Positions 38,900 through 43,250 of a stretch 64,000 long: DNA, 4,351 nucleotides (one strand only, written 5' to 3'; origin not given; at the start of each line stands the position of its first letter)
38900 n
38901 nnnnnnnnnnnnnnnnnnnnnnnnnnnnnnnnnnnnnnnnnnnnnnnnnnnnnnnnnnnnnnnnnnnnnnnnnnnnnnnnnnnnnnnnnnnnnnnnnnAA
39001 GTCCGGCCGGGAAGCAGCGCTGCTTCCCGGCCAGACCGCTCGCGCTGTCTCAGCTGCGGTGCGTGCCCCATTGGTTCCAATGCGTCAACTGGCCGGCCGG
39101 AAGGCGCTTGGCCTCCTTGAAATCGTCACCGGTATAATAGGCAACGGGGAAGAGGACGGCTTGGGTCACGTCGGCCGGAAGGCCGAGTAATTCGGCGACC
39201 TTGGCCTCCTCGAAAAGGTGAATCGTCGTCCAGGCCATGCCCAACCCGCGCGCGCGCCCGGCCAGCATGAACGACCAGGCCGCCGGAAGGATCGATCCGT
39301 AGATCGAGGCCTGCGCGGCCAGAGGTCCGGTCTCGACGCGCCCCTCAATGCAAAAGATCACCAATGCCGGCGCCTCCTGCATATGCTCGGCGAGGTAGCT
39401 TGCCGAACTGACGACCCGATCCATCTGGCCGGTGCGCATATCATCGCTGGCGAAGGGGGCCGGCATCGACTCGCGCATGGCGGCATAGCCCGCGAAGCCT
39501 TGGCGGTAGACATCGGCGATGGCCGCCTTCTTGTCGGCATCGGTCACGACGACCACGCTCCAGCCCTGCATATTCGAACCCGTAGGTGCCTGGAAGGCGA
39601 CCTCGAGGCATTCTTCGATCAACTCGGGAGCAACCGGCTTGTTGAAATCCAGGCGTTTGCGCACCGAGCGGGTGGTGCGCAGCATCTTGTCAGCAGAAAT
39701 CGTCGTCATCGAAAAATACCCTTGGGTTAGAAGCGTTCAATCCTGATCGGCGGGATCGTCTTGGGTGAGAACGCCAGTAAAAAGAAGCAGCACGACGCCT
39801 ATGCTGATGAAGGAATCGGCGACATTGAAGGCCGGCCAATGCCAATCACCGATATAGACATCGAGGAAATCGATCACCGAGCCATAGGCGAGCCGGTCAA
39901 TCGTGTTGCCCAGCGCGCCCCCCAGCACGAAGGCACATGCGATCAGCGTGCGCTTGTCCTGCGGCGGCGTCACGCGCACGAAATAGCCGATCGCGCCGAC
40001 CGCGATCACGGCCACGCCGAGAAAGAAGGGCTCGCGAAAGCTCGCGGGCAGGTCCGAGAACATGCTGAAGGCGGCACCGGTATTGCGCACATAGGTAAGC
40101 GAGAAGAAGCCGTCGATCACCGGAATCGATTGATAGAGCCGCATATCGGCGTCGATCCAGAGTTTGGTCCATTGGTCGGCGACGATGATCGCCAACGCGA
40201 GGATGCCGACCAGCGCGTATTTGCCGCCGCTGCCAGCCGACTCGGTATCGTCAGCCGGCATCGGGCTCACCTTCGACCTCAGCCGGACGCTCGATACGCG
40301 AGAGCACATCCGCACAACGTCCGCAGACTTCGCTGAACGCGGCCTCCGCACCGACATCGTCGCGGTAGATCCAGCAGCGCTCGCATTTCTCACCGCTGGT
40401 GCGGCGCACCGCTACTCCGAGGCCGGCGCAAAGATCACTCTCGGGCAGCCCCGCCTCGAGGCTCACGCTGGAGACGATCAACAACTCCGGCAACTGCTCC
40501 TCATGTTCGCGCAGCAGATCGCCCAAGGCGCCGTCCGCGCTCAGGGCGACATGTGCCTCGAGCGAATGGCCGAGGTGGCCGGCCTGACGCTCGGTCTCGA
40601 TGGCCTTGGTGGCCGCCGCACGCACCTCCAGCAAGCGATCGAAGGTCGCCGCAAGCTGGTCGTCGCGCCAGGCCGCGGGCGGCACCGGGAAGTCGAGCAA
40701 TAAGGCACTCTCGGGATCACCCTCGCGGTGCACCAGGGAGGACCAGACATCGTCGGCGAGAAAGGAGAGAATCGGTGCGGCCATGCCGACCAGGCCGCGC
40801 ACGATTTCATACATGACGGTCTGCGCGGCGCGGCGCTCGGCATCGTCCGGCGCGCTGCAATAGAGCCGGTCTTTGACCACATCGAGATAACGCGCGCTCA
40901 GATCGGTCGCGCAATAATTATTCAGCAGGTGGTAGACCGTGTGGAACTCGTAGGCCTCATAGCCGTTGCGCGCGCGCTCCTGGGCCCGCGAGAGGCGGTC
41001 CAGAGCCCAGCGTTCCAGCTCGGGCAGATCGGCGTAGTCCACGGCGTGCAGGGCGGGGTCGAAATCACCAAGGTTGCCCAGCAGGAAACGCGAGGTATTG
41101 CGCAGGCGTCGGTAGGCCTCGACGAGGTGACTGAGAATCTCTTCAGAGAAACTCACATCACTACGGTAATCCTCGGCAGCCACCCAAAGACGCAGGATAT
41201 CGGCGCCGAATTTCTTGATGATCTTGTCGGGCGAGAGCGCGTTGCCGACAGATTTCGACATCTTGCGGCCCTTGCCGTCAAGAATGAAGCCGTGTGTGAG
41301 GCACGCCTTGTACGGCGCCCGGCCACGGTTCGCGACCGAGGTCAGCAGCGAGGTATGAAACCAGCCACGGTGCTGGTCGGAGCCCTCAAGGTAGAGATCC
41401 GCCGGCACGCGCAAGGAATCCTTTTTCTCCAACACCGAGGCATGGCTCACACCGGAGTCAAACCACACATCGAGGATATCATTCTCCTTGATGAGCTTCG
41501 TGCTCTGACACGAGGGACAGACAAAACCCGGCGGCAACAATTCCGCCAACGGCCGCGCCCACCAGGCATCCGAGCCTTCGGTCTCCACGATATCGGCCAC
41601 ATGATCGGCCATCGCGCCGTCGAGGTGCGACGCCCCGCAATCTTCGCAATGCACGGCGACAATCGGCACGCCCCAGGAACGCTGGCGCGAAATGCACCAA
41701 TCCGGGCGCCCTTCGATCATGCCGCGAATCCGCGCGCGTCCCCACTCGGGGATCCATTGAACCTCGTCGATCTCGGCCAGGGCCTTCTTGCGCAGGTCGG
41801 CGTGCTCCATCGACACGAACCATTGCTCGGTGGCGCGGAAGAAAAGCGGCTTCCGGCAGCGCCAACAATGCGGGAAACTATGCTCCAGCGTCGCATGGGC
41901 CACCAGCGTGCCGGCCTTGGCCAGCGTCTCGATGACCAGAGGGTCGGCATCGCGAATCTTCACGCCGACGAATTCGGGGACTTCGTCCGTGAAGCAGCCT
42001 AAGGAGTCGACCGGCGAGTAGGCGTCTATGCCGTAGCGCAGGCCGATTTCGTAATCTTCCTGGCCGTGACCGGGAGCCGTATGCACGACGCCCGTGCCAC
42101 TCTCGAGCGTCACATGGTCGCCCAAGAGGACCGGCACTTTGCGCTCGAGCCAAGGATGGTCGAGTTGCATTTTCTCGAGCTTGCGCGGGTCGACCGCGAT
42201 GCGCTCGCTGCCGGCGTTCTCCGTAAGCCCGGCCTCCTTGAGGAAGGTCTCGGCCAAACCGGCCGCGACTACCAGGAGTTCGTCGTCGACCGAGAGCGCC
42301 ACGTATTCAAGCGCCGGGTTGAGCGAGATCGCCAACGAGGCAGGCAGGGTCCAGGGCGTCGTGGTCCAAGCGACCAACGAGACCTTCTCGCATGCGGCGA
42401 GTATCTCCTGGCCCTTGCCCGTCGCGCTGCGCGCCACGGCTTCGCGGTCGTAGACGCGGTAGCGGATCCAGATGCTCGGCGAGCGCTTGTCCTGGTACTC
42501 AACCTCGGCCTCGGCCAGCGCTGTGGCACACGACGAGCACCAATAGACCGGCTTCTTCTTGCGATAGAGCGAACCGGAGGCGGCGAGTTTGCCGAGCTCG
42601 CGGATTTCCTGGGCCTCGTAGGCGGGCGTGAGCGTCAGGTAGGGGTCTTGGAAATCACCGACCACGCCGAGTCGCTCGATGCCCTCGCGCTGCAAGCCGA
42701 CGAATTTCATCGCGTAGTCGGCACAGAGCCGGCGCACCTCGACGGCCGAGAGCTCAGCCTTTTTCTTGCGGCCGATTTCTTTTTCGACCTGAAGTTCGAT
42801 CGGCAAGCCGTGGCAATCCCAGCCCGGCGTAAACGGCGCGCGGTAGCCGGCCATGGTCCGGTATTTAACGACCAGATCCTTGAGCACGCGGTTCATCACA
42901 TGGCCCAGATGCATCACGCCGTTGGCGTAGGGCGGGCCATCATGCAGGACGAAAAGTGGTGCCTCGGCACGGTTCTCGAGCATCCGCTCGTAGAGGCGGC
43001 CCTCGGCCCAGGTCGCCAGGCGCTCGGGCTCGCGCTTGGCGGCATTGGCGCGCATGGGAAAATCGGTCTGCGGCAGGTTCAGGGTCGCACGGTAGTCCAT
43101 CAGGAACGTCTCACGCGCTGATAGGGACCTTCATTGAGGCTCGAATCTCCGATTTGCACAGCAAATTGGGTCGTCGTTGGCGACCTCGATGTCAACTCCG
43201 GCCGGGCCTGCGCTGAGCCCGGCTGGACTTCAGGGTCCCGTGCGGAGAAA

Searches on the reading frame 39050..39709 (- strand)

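Call 9: search_protein_families(library=pfam, proteins=[window:39050-39709:-], max_evalue=0.001)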
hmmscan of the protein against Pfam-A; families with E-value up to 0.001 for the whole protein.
window:39050-39709:- (219 aa): 1 family
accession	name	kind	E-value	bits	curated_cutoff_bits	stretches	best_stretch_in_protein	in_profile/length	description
PF00881.29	Nitroreductase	-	2.1e-22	80.5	23.5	1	11-189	2-165/167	Nitroreductase family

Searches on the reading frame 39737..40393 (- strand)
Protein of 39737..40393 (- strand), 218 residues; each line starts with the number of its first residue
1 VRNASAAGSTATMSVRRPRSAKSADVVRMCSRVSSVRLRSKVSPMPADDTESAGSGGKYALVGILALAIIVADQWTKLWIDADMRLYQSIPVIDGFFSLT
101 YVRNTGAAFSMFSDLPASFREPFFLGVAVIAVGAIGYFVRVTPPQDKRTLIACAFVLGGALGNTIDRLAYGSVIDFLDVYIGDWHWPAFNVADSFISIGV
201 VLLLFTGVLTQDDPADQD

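Call 9: search_protein_families(library=pfam, proteins=[window:39737-40393:-], max_evalue=0.001)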
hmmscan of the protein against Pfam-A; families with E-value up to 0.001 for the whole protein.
window:39737-40393:- (218 aa): 1 family
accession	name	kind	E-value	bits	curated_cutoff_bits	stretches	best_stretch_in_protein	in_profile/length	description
PF01252.23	Peptidase_A8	-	1.5e-43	148.8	25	1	65-206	1-139/142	Signal peptidase (SPase) II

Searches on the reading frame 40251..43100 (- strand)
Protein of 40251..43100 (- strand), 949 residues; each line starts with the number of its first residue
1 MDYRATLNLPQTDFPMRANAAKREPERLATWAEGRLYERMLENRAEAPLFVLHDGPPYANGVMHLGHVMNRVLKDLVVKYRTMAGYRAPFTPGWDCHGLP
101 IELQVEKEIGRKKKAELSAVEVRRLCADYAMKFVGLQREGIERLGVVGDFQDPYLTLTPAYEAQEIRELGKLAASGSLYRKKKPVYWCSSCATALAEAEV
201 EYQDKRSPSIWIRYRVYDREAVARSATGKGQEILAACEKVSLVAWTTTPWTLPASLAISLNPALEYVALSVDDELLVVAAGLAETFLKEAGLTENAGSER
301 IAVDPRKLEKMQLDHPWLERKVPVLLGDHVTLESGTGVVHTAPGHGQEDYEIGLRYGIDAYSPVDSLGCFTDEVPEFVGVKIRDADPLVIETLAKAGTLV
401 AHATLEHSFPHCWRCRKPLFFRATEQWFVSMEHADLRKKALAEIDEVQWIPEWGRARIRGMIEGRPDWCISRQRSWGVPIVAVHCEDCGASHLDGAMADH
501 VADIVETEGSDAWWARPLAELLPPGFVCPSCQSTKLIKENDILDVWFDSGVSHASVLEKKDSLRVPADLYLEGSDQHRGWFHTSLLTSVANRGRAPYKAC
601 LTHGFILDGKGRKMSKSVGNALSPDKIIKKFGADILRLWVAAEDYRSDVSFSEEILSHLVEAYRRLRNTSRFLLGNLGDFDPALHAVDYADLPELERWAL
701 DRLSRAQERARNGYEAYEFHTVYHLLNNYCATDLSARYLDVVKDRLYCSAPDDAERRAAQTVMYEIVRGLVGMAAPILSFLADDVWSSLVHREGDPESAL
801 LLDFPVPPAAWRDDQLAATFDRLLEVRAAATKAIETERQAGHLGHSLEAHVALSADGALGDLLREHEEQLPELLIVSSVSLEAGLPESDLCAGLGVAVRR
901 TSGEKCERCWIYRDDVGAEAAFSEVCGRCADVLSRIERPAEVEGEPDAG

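Call 9: search_protein_families(library=pfam, proteins=[window:40251-43100:-], max_evalue=0.001)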
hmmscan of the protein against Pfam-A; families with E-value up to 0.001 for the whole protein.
window:40251-43100:- (949 aa): 7 families
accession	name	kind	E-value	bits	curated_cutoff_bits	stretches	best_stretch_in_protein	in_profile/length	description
PF00133.28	tRNA-synt_1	-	2.5e-134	448.6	22.7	1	27-652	2-414/414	tRNA synthetases class I (I, L, M and V)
PF08264.19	Anticodon_1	-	1.6e-27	96.6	25.1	1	696-852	1-147/148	Anticodon-binding domain of tRNA ligase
PF09334.17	tRNA-synt_1g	-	2.8e-22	79.5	20.1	2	57-201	8-136/391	tRNA synthetases class I (M)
PF01406.26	tRNA-synt_1e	-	2.9e-09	37.2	27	1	568-658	209-298/301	tRNA synthetases class I (C) catalytic domain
PF06827.20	zf-FPG_IleRS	-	3.4e-07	30.4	21.3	1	903-932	1-30/30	Zinc finger found in FPG and IleRS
PF01921.24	tRNA-synt_1f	-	2e-05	24.1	27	1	595-668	266-337/360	tRNA synthetases class I (K)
PF13603.12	tRNA-synt_1_2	-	7.4e-05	22.7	25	1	311-360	87-136/185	Leucyl-tRNA synthetase, editing domain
